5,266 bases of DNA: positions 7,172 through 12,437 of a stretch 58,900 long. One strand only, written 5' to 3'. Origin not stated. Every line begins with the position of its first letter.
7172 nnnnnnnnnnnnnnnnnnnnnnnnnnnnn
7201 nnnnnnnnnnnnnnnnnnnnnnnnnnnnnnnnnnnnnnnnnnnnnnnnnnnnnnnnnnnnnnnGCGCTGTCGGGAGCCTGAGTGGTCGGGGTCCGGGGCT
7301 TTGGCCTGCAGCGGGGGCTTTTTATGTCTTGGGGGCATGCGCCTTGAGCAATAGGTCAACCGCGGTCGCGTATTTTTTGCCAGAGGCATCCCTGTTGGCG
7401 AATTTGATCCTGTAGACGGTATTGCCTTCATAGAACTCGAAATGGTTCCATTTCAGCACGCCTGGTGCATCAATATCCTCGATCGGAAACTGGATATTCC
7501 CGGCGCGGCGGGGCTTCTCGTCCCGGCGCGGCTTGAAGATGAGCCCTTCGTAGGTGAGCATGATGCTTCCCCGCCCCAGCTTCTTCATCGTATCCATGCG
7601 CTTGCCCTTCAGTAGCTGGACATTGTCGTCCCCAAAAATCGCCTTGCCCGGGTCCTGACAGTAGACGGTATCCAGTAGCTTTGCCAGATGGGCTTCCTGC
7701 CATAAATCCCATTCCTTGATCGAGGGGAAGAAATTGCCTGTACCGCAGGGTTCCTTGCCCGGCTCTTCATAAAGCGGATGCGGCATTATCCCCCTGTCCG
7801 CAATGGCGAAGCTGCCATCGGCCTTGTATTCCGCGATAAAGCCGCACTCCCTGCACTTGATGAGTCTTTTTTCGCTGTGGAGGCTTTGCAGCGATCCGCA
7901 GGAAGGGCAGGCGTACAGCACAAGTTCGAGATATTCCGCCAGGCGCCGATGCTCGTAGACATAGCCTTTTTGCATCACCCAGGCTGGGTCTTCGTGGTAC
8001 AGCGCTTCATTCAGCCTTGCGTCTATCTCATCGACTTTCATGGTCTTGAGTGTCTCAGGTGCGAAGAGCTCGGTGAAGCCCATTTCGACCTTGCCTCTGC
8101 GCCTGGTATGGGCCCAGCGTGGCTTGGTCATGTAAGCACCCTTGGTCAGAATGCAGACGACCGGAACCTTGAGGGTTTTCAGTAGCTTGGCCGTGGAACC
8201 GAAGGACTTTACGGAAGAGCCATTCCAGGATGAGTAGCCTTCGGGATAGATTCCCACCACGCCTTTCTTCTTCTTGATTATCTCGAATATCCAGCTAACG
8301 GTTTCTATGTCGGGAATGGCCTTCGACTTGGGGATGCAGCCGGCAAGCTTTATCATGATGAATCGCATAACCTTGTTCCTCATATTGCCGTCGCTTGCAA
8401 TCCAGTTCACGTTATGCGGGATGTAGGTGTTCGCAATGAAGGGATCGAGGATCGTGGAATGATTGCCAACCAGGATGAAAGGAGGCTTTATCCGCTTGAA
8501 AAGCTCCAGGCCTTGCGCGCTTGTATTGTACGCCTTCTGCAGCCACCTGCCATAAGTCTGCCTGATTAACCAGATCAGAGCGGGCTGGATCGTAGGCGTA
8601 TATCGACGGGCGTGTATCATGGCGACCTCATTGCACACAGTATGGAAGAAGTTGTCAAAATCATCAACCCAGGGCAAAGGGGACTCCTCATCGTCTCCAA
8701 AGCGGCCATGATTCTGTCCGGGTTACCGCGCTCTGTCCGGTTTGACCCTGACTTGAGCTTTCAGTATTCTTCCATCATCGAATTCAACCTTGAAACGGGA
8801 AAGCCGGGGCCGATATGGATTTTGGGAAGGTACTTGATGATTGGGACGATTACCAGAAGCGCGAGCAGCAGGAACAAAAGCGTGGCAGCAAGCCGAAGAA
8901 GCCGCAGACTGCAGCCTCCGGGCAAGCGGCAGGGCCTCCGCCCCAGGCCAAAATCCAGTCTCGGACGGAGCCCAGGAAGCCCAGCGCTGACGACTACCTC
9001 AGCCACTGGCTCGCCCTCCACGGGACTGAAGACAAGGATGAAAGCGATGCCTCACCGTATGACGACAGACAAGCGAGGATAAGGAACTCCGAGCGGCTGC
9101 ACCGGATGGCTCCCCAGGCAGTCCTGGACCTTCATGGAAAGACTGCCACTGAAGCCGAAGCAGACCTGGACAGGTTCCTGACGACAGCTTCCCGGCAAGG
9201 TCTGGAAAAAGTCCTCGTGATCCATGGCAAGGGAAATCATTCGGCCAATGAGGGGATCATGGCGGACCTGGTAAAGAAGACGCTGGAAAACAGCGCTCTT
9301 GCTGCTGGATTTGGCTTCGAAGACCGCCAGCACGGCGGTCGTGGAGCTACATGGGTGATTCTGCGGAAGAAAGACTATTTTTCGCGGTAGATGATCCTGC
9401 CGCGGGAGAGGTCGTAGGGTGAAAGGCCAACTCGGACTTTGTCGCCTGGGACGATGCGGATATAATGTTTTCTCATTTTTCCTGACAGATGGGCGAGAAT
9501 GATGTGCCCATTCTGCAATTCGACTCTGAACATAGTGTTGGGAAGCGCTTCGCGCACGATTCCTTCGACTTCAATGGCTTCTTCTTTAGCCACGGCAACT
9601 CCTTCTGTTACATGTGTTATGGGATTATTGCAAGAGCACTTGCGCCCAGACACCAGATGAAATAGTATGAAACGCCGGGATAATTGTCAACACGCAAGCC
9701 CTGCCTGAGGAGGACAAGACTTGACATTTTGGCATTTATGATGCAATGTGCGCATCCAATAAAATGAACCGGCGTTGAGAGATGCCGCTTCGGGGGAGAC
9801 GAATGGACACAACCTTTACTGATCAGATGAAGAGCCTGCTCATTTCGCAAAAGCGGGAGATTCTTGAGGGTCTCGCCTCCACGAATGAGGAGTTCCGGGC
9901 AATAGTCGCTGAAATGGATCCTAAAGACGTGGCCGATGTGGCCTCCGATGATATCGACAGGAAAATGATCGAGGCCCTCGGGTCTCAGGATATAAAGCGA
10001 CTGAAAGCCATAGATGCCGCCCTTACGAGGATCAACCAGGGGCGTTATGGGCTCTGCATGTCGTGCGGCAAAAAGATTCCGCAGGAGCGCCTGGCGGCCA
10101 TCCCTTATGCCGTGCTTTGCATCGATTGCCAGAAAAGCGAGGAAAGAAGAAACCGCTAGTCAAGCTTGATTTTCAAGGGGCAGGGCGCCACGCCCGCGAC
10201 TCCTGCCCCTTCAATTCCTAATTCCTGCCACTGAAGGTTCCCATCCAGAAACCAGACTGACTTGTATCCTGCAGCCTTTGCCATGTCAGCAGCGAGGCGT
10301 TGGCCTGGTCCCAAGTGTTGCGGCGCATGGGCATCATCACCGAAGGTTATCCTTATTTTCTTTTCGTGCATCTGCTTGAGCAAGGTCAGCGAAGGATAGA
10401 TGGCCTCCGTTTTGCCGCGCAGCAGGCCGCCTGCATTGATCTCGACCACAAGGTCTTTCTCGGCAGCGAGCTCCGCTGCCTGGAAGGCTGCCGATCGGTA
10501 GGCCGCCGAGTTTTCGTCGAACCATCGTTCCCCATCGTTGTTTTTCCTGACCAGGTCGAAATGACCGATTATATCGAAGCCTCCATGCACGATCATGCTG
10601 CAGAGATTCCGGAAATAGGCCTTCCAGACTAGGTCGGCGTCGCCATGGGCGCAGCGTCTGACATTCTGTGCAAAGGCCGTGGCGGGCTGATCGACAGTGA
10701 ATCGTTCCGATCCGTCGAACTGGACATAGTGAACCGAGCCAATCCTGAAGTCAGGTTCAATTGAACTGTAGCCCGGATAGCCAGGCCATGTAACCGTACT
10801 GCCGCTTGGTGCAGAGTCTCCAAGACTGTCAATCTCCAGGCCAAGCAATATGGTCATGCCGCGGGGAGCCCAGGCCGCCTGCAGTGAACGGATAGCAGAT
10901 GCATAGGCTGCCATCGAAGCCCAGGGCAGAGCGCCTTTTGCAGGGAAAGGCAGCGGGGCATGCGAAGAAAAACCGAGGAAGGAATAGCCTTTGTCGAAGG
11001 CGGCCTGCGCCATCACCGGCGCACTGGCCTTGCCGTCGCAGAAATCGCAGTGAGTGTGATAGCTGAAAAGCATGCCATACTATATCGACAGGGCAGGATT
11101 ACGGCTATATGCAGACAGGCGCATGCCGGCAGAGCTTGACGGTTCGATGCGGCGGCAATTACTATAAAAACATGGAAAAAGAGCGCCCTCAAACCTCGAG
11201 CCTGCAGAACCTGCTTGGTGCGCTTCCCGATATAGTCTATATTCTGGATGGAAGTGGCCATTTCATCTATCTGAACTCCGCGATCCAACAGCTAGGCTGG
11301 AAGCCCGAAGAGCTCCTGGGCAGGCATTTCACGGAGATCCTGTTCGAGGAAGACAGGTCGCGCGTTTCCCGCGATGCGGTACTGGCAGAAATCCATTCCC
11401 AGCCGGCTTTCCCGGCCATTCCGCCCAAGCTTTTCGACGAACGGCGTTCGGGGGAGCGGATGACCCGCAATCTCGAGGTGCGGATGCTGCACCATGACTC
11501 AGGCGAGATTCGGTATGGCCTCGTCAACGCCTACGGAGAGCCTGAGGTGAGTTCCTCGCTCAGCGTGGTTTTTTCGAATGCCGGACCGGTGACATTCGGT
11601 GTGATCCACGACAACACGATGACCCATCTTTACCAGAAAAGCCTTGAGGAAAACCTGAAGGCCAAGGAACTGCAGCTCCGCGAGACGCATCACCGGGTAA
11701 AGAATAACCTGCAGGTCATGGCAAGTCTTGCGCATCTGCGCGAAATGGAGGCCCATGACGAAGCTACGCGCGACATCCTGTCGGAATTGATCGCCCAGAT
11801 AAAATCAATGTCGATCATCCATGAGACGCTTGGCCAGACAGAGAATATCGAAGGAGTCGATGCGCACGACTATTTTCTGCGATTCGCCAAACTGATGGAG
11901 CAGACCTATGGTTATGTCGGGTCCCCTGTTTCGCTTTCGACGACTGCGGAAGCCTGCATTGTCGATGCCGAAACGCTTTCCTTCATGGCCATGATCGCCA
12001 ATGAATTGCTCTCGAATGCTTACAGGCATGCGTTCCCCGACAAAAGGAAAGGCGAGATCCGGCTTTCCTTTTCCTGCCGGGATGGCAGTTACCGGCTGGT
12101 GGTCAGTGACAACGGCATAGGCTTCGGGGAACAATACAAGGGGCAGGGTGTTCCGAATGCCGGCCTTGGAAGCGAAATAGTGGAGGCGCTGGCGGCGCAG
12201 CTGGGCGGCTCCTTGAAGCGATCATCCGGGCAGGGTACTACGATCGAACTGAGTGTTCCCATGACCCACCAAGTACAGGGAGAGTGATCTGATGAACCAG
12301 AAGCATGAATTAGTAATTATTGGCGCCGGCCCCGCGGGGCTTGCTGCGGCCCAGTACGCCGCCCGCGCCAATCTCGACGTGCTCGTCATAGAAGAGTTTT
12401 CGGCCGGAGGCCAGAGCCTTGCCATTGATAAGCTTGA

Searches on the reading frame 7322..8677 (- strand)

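Call 94: search_protein_families(library=pfam, proteins=[window:7322-8677:-], max_evalue=0.00001)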
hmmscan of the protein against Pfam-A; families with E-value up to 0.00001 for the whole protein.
window:7322-8677:- (451 aa): 1 family
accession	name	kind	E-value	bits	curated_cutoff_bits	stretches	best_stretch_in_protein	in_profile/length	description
PF01553.26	Acyltransferase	-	1.6e-08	34.9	23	1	56-176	6-129/132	Acyltransferase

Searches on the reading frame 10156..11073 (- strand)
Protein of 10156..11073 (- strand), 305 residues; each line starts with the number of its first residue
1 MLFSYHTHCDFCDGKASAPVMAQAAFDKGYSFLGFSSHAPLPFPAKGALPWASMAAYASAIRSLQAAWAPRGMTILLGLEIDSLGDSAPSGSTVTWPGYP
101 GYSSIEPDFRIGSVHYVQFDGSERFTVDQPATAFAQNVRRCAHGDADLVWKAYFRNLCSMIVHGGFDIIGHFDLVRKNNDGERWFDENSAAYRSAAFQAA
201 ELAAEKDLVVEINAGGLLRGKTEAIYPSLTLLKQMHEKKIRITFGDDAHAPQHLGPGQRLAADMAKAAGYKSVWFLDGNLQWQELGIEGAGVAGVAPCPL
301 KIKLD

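Call 94: search_protein_families(library=pfam, proteins=[window:10156-11073:-], max_evalue=0.00001)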
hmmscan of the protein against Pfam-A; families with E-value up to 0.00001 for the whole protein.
window:10156-11073:- (305 aa): 1 family
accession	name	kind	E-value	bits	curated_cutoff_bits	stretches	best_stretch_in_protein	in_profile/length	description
PF02811.25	PHP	-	6.3e-14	53.1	26.4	1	5-214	2-163/164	PHP domain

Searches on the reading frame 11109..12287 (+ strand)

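Call 94: search_protein_families(library=pfam, proteins=[window:11109-12287:+], max_evalue=0.00001)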
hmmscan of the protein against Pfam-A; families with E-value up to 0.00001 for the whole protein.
window:11109-12287:+ (392 aa): 5 families
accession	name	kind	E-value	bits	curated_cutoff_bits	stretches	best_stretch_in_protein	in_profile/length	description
PF07568.18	HisKA_2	-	2.7e-19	69.5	22.3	1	192-265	1-74/76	Histidine kinase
PF02518.31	HATPase_c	-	5.5e-12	46.6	26.4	1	294-386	7-110/111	Histidine kinase-, DNA gyrase B-, and HSP90-like ATPase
PF13581.12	HATPase_c_2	-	9.7e-11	42.2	27.4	1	280-382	19-126/127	Histidine kinase-like ATPase domain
PF08448.16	PAS_4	-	4.6e-08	33.7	23.1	1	38-89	3-55/110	PAS fold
PF00989.32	PAS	-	9e-08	32.6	22.6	1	32-87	3-57/113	PAS fold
